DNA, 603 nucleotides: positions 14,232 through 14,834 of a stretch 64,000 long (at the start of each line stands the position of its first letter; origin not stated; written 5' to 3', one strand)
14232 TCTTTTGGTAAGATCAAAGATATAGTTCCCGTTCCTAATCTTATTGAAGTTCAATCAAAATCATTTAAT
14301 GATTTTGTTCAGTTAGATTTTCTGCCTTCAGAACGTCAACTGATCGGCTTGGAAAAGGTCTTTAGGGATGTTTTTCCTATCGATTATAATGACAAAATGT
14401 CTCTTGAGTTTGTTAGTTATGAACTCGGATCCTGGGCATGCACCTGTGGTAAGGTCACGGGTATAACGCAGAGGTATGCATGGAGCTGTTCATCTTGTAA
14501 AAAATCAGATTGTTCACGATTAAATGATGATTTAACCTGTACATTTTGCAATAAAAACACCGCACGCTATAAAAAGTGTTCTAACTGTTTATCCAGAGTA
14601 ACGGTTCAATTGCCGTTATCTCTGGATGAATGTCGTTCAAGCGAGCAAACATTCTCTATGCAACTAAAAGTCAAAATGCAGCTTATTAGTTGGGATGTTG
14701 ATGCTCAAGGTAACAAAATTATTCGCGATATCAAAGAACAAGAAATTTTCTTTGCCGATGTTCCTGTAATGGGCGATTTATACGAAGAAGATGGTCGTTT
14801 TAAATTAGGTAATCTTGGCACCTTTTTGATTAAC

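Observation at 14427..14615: Nine-cysteine (double zinc-ribbon-like) insertion in the N-terminal part of RpoB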

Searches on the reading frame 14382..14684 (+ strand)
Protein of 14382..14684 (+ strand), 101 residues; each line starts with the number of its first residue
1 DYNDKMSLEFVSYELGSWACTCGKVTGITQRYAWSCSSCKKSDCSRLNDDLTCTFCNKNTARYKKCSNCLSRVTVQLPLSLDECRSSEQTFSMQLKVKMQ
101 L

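Call 29: search_protein_families(library=pfam, alignment_id=A2, max_evalue=1)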
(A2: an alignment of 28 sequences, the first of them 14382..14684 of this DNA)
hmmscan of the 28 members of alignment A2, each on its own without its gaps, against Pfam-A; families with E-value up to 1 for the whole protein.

A. member 1, window:14382-14684:+ (101 aa): 0 families

B. families by the number of members that match (of 28 scanned): 96 families (the first 25 are shown)
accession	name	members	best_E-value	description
PF18912.6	DZR_2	14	0.0017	Double zinc ribbon domain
PF12773.13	DZR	12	2.3e-06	Double zinc ribbon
PF13240.11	Zn_Ribbon_1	11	6.1e-05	zinc-ribbon domain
PF24463.1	DUF7577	10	9.4e-09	Domain of unknown function (DUF7577)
PF13248.11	Zn_ribbon_3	8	0.00034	zinc-ribbon domain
PF14803.11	Zn_ribbon_Nudix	8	0.00052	Nudix N-terminal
PF07191.17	Zn_ribbon_6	8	0.0064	Double zinc ribbon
PF01155.25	HypA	8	0.03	Hydrogenase/urease nickel incorporation, metallochaperone, hypA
PF08271.17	Zn_Ribbon_TF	7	1.4e-05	TFIIB zinc-binding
PF00641.23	Zn_ribbon_RanBP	6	0.00099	Zn-finger in Ran binding protein and others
PF23455.1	DUF7129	6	0.003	Domain of unknown function (DUF7129)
PF09334.17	tRNA-synt_1g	6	0.0035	tRNA synthetases class I (M)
PF24461.1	DUF7576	6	0.0044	Family of unknown function (DUF7576)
PF06677.18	Auto_anti-p27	5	5.7e-05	Sjogren's syndrome/scleroderma autoantigen 1 (Autoantigen p27)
PF10083.14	DUF2321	5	0.014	Uncharacterized protein conserved in bacteria (DUF2321)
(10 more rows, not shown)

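Call 30: predict_structure(alignment_id=A2)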
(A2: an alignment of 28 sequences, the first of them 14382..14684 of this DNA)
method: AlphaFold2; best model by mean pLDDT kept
length: 101 residues; sequences in the alignment: 28
mean_pLDDT: 79.2   pTM: 0.61
mean pLDDT of the five models: 79.2, 76.1, 75.8, 75.7, 67.8
residues with pLDDT >= 90: 49; 70-90: 25; 50-70: 9; < 50: 18
segments of 3 or more residues with pLDDT < 50: 1-12, 96-101
pLDDT, mean of each block of 10 residues (from residue 1): 44 68 91 95 92 95 96 84 77 54 41
secondary structure, 60 per line:
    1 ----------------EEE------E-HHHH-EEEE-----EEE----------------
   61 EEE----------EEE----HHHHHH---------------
elements in order: E17-19 H28-31 E33-36 E42-44 E61-63 E74-76 H81-86

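Call 32: search_protein_representatives(alignment_id=A2)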
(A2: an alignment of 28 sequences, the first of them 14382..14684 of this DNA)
Query: 28 sequences, 98 profile positions. Proteins with E-value up to 0.001 (for the whole library): 235; up to 1e-10: 89; up to 1e-30: 3. The best 150 are listed.
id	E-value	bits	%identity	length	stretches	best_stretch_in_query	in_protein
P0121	1.3e-36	140.9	-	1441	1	1-98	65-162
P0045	6.9e-35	135.3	-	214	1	1-98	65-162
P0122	3.2e-31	123.5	-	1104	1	1-97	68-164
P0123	4.7e-30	119.8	-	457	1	1-97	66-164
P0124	7.0e-30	119.3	-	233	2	1-98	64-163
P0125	7.6e-30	119.1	-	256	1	1-97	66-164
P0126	1.0e-29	118.7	-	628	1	1-97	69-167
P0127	3.0e-29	117.2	-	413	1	1-97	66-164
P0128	7.4e-29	116.0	-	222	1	1-97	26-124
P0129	7.7e-29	115.9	-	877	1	1-96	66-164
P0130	6.2e-28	113.0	-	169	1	1-98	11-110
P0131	9.7e-28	112.4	-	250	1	1-97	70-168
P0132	9.8e-28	112.4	-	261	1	6-97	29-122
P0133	1.8e-27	111.5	-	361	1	1-97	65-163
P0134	1.8e-27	111.5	-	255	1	1-97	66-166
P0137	2.5e-26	107.9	-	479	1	2-97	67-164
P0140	1.2e-25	105.7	-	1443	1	1-97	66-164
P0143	1.7e-25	105.1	-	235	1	1-98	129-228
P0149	1.3e-22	96.0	-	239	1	1-96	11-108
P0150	7.3e-21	90.3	-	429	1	4-98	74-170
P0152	9.9e-19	83.5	-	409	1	3-97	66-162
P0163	1.2e-15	73.6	-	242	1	1-92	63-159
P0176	3.8e-13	65.6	-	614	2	62-98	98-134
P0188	5.7e-12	61.8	-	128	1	1-87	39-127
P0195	1.9e-11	60.2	-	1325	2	8-96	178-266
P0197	2.8e-11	59.6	-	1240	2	8-96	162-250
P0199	3.0e-11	59.5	-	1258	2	3-96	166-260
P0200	3.2e-11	59.4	-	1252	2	6-75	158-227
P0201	3.8e-11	59.2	-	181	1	34-96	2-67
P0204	5.2e-11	58.7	-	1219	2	4-96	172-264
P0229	1.1e-09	54.4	-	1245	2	3-96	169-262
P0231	1.2e-09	54.4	-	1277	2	3-81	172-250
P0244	2.9e-09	53.1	-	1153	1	1-58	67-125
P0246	4.1e-09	52.7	-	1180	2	5-95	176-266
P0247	4.3e-09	52.6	-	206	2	1-40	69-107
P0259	1.0e-08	51.4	-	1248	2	7-94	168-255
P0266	2.4e-08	50.2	-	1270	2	7-95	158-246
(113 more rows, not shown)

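Call 34: search_protein_families(library=pfam, proteins=[P0197, P0199, P0204, P0246, P0195], max_evalue=0.01)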
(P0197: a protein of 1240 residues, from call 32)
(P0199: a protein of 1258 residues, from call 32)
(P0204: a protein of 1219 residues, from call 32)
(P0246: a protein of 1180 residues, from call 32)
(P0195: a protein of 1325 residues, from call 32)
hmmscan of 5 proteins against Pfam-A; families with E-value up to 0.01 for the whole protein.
P0197 (1240 aa): 2 families
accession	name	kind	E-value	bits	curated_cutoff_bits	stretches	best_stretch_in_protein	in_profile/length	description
PF04997.17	RNA_pol_Rpb1_1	-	1.3e-14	54.7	39.7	1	752-884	6-110/312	RNA polymerase Rpb1, domain 1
PF00562.33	RNA_pol_Rpb2_6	-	0.00019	21.1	23.4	1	443-573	118-226/373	RNA polymerase Rpb2, domain 6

P0199 (1258 aa): 2 families
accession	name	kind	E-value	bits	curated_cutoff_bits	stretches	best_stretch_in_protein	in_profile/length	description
PF04997.17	RNA_pol_Rpb1_1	-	9.3e-25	88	39.7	2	764-901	8-114/312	RNA polymerase Rpb1, domain 1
PF00562.33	RNA_pol_Rpb2_6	-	1.8e-08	34.3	23.4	1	451-538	119-199/373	RNA polymerase Rpb2, domain 6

P0204 (1219 aa): 2 families
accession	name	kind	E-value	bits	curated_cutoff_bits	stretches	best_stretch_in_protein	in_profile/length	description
PF04997.17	RNA_pol_Rpb1_1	-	9.2e-58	196.5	39.7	1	789-1103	6-300/312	RNA polymerase Rpb1, domain 1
PF00562.33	RNA_pol_Rpb2_6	-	2.8e-09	37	23.4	1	443-621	99-246/373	RNA polymerase Rpb2, domain 6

P0246 (1180 aa): 2 families
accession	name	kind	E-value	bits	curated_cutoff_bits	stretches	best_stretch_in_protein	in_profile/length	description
PF04997.17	RNA_pol_Rpb1_1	-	3e-42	145.5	39.7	2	953-1049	201-299/312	RNA polymerase Rpb1, domain 1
PF00562.33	RNA_pol_Rpb2_6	-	1e-14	54.9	23.4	1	422-623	88-261/373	RNA polymerase Rpb2, domain 6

P0195 (1325 aa): 2 families
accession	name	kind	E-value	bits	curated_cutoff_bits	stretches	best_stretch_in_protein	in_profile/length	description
PF04997.17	RNA_pol_Rpb1_1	-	2.3e-53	182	39.7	1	799-1108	7-298/312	RNA polymerase Rpb1, domain 1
PF00562.33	RNA_pol_Rpb2_6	-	7.9e-07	29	23.4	1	492-622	129-232/373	RNA polymerase Rpb2, domain 6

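Call 35: fold_search(model_id=the predicted structure, library=pdb)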
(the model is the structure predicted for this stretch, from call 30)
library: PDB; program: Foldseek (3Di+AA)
matches with E <= 10: 318; with E <= 0.001: 0
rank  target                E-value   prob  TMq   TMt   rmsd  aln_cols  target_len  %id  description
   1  6ted_L                4.5e-01  0.51  0.30  0.54   7.2        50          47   18  Structure of complete, activated transcription complex Pol II-DSIF-PAF-SPT6 uncovers allosteric elongation activation  (released 2020-07-22)
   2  5xog_L                6.3e-01  0.47  0.28  0.54   7.1        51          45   16  RNA Polymerase II elongation complex bound with Spt5 KOW5 and Elf1 (released 2017-08-16)
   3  5oik_L                8.2e-01  0.44  0.29  0.56   6.8        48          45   17  Structure of an RNA polymerase II-DSIF transcription elongation complex (released 2017-09-13)
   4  5gpy_A                8.2e-01  0.08  0.17  0.14  10.7        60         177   17  Crystal structure of the human TFIIE complex (released 2016-11-02)
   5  5g5l_L                9.4e-01  0.41  0.28  0.57   6.3        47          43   15  RNA polymerase I-Rrn3 complex at 4.8 A resolution (released 2016-07-27)
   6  1gax_A                1.0e+00  0.66  0.26  0.04   2.8        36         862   25  CRYSTAL STRUCTURE OF THERMUS THERMOPHILUS VALYL-TRNA SYNTHETASE COMPLEXED WITH TRNA(VAL) AND VALYL-ADENYLATE ANALOGUE (released 2000-12-06)
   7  7z0h_L                1.1e+00  0.33  0.28  0.50   7.0        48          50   14  Structure of yeast RNA Polymerase III-Ty1 integrase complex at 2.6 A (focus subunit AC40). (released 2023-04-05)
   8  7pyt_A                1.1e+00  0.25  0.29  0.23   4.4        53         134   15  Benzoylsuccinyl-CoA thiolase with coenzyme A (released 2022-04-06)
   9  3how_L                1.2e+00  0.25  0.27  0.52   7.3        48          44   14  Complete RNA polymerase II elongation complex III with a T-U mismatch and a frayed RNA 3'-uridine (released 2009-07-28)
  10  8q67_F                1.3e+00  0.63  0.25  0.05   2.7        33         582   21  Crystal structure of a homohexameric MCM from M. acidophilum (released 2025-03-12)
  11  5flm_L                1.3e+00  0.23  0.27  0.53   7.1        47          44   21  Structure of transcribing mammalian RNA polymerase II (released 2016-01-20)
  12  9bct_P                1.3e+00  0.23  0.27  0.50   8.1        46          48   22  Cryo-EM structure of Thermococcus kodakarensis FttA-dependent transcription pre-termination complex containing 44 nt R (released 2024-07-31)
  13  4fz3_A                1.3e+00  0.15  0.23  0.10   7.7        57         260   12  Crystal structure of SIRT3 in complex with acetyl p53 peptide coupled with 4-amino-7-methylcoumarin (released 2013-03-20)
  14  1m2h                  1.4e+00  0.16  0.24  0.11  10.4        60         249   13  Sir2 homologue S24A mutant-ADP ribose complex (released 2003-04-08)
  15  1vd4_MODEL_1_A        1.4e+00  0.08  0.17  0.25  10.5        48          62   14  Solution structure of the zinc finger domain of TFIIE alpha (released 2004-10-05)
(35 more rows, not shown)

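Call 37: list_cluster_members(proteins=[P0195, P0197, P0199, P0200, P0204, P0229, P0231, P0246, P0259, P0266])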
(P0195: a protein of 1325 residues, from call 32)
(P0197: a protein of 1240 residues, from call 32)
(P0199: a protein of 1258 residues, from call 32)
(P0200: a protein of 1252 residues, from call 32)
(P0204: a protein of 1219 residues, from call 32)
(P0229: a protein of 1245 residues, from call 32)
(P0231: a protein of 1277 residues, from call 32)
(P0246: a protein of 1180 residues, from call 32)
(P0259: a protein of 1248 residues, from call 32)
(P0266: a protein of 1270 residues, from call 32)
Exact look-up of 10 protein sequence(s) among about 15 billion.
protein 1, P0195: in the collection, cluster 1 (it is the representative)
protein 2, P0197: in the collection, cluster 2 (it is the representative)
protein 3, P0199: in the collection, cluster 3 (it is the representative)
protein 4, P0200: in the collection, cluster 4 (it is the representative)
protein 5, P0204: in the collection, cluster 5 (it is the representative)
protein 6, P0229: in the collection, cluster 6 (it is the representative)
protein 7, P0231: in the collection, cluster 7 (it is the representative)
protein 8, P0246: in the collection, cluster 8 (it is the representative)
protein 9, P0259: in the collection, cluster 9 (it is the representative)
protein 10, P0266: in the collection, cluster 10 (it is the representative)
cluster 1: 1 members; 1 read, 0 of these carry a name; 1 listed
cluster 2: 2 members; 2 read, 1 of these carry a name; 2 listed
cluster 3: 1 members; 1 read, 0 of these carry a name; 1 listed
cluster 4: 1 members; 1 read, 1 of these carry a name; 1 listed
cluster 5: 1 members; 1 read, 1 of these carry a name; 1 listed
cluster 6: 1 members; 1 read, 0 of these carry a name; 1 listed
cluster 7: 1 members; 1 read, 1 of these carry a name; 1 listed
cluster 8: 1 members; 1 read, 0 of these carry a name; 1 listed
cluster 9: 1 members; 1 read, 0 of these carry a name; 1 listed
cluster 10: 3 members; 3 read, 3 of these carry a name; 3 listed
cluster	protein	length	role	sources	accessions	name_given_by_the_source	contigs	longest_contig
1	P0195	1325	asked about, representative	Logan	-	-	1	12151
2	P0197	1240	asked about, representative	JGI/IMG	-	RNA polymerase Rpb1, domain 1/RNA polymerase Rpb2, domain 6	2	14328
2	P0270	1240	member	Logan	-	-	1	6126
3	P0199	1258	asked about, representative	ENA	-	-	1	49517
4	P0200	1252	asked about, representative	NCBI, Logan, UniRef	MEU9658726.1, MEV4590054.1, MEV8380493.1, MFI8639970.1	hypothetical protein [Streptomyces chartreusis] | hypothetical protein n=1 Tax=Streptomyces chartreusis TaxID=1969 RepID=UPI0033F306A1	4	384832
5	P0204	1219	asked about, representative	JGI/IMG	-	hypothetical protein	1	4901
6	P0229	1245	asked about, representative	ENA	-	-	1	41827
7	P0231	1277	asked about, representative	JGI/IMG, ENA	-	hypothetical protein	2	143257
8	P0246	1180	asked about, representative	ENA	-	-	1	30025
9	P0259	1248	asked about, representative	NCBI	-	-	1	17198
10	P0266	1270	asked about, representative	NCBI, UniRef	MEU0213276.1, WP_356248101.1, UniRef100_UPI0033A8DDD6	hypothetical protein [Streptomyces canus] | hypothetical protein n=1 Tax=Streptomyces canus TaxID=58343 RepID=UPI0033A8DDD6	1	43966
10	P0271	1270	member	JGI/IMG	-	hypothetical protein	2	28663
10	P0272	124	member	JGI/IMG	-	hypothetical protein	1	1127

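Call 38: list_cluster_members(proteins=[P0121, P0122, P0126, P0129, P0140, P0150, P0152, P0176, P0244, P0123])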
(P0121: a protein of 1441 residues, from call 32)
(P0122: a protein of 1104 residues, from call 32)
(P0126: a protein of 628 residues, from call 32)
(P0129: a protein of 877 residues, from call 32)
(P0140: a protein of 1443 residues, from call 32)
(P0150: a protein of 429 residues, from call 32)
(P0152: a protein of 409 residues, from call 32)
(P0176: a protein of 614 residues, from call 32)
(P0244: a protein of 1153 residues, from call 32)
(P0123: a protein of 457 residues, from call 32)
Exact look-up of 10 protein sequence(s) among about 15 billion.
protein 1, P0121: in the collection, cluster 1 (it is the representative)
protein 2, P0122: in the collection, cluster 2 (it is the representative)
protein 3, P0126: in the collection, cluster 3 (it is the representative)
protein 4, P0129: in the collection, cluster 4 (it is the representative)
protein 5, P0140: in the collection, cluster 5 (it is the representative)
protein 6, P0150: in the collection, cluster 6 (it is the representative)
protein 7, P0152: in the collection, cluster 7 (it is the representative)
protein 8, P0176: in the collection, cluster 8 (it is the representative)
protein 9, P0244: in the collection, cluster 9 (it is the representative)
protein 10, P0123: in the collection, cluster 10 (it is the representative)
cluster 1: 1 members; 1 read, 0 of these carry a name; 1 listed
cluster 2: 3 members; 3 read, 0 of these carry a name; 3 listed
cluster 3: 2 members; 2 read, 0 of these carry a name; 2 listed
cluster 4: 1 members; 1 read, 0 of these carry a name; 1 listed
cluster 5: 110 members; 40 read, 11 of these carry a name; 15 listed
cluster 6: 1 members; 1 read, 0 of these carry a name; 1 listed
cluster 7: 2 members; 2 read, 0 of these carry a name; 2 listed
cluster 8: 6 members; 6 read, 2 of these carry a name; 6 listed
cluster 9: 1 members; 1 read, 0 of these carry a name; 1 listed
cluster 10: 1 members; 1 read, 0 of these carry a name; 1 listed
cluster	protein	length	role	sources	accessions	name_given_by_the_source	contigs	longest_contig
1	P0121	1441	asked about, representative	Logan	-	-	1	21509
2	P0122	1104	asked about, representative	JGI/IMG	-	-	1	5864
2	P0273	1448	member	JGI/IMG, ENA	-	-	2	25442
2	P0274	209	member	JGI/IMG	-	-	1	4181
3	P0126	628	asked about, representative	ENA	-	-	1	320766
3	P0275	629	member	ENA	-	-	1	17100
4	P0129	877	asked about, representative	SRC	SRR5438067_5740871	-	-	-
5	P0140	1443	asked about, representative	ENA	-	-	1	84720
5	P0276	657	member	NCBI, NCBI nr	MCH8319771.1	MAG: DNA-directed RNA polymerase subunit beta, partial [Acidobacteria bacterium] | DNA-directed RNA polymerase subunit beta [Acidobacteriota bacterium]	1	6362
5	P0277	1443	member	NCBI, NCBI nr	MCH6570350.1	MAG: DNA-directed RNA polymerase subunit beta [Acidobacteria bacterium] | DNA-directed RNA polymerase subunit beta [Acidobacteriota bacterium]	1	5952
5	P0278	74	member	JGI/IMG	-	DNA-directed RNA polymerase subunit beta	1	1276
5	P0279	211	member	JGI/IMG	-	DNA-directed RNA polymerase subunit beta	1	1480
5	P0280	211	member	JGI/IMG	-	DNA-directed RNA polymerase subunit beta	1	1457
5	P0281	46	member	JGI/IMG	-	hypothetical protein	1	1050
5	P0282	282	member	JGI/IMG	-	DNA-directed RNA polymerase subunit beta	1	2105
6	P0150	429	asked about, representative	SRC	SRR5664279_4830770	-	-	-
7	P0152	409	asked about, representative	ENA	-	-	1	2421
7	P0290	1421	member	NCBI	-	-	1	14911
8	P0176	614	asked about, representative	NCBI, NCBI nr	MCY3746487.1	MAG: DNA-directed RNA polymerase subunit beta, partial [Acidobacteria bacterium] | DNA-directed RNA polymerase subunit beta [Acidobacteriota bacterium]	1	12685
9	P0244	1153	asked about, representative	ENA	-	-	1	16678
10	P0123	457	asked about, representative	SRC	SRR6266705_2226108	-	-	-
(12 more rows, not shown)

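Call 45: find_homologous_proteins(query=P0200, max_evalue=0.00001)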
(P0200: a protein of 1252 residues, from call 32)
Query P0200 (1252 aa): 14 proteins with E <= 0.00001 among 8000 candidates.
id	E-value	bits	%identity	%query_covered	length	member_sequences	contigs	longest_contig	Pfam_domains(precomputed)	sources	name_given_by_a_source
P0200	0.0e+0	2901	100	100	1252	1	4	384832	PF04997.18,PF00562.34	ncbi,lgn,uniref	ncbi:hypothetical protein [Streptomyces chartreusis]|uniref:hypothetical protein n=1 Tax=Streptomyce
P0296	2.3e-292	991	42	100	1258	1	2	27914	PF04997.18,PF00562.34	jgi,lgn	jgi:hypothetical protein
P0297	1.2e-288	979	42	100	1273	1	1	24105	PF04997.18,PF00562.34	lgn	-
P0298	3.6e-277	941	41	100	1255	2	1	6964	PF04997.18,PF00562.34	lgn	-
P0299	5.1e-226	771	53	53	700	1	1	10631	PF00562.34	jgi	jgi:hypothetical protein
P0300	1.9e-220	753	40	87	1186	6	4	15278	PF04997.18,PF00562.34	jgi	jgi:hypothetical protein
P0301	1.5e-218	747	36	100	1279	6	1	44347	PF04997.18,PF00562.34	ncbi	ncbi:hypothetical protein [Streptomyces sp. NPDC002324]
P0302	8.8e-197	674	36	99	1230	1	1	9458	PF04997.18,PF00562.34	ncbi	-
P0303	1.1e-51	194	33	31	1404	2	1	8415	PF04998.23,PF00623.26,PF04983.24,PF05000.23,PF04997.18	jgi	-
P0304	8.3e-50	188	32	32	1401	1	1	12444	PF04998.23,PF00623.26,PF21668.4,PF04983.24,PF05000.23,PF04997.18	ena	-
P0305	1.1e-49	187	32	31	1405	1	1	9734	PF04998.23,PF00623.26,PF04983.24,PF05000.23,PF04997.18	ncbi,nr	ncbi:MAG: DNA-directed RNA polymerase subunit beta' [Gammaproteobacteria bacterium]|nr:DNA-directed 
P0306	1.1e-49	187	32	31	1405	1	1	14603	PF04998.23,PF00623.26,PF04983.24,PF05000.23,PF04997.18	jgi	jgi:DNA-directed RNA polymerase subunit beta'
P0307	3.8e-49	185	31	31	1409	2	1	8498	PF04998.23,PF01333.26,PF00623.26,PF04983.24,PF05000.23,PF04997.18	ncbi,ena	-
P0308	1.5e-48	183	32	31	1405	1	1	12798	PF01551.30,PF04998.23,PF01333.26,PF00623.26,PF04983.24,PF05000.23,PF04997.18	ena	-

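Call 46: find_encoding_contigs(protein=P0200, flank=10000, max_places=3)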
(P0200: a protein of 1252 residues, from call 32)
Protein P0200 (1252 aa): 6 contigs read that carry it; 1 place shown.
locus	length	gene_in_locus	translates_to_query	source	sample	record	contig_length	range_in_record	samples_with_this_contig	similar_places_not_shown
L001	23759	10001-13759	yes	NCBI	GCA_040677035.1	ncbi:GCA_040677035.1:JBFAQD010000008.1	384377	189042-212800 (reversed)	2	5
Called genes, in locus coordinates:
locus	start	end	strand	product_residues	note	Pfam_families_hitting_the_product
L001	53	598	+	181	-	PF01782:RimM, PF05239:PRC, PF24986:PRC_RimM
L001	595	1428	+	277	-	PF01746:tRNA_m1G_MT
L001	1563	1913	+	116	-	PF01245:Ribosomal_L19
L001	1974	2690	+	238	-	PF10502:Peptidase_S26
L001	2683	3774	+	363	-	PF10502:Peptidase_S26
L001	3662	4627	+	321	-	PF10502:Peptidase_S26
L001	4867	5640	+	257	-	PF10502:Peptidase_S26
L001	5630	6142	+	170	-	PF00293:NUDIX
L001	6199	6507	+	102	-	PF10611:DUF2469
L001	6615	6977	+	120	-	PF02021:UPF0102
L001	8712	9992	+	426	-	PF13191:AAA_16 (weak), PF05729:NACHT (weak), PF13401:AAA_22 (weak)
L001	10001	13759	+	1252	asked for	PF00562:RNA_pol_Rpb2_6 (weak), PF04997:RNA_pol_Rpb1_1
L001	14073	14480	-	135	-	-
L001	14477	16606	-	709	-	-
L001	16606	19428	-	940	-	-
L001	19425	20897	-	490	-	PF02899:Phage_int_SAM_1 (weak)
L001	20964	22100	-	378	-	-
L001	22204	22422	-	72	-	-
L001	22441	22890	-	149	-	-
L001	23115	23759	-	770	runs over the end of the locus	-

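Call 47: find_encoding_contigs(protein=P0301, flank=10000, max_places=2)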
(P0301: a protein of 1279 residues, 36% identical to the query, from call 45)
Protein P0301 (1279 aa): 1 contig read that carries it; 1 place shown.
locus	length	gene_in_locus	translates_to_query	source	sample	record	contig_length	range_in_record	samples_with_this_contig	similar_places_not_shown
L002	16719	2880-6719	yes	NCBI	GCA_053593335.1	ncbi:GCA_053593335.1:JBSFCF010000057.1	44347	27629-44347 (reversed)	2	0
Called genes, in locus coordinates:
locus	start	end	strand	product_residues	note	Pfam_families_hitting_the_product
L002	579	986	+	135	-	PF18156:pPIWI_RE_Y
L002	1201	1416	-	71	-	-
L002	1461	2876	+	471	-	PF13191:AAA_16 (faint), PF13443:HTH_26 (weak)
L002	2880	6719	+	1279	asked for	PF00562:RNA_pol_Rpb2_6 (faint), PF04997:RNA_pol_Rpb1_1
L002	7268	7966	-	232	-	PF10356:RRG7 (faint), PF04471:Mrr_cat, PF13156:Mrr_cat_2 (weak), PF22722:NA-iREase1 (weak)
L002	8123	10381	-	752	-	PF00270:DEAD, PF04851:ResIII, PF00271:Helicase_C, PF03457:HA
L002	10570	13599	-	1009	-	PF02463:SMC_N (faint), PF13476:AAA_23, PF13558:SbcC_Walker_B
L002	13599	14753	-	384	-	PF00149:Metallophos, PF12850:Metallophos_2 (weak), PF12320:SbcD_C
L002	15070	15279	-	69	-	PF19711:DUF6207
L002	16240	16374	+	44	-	-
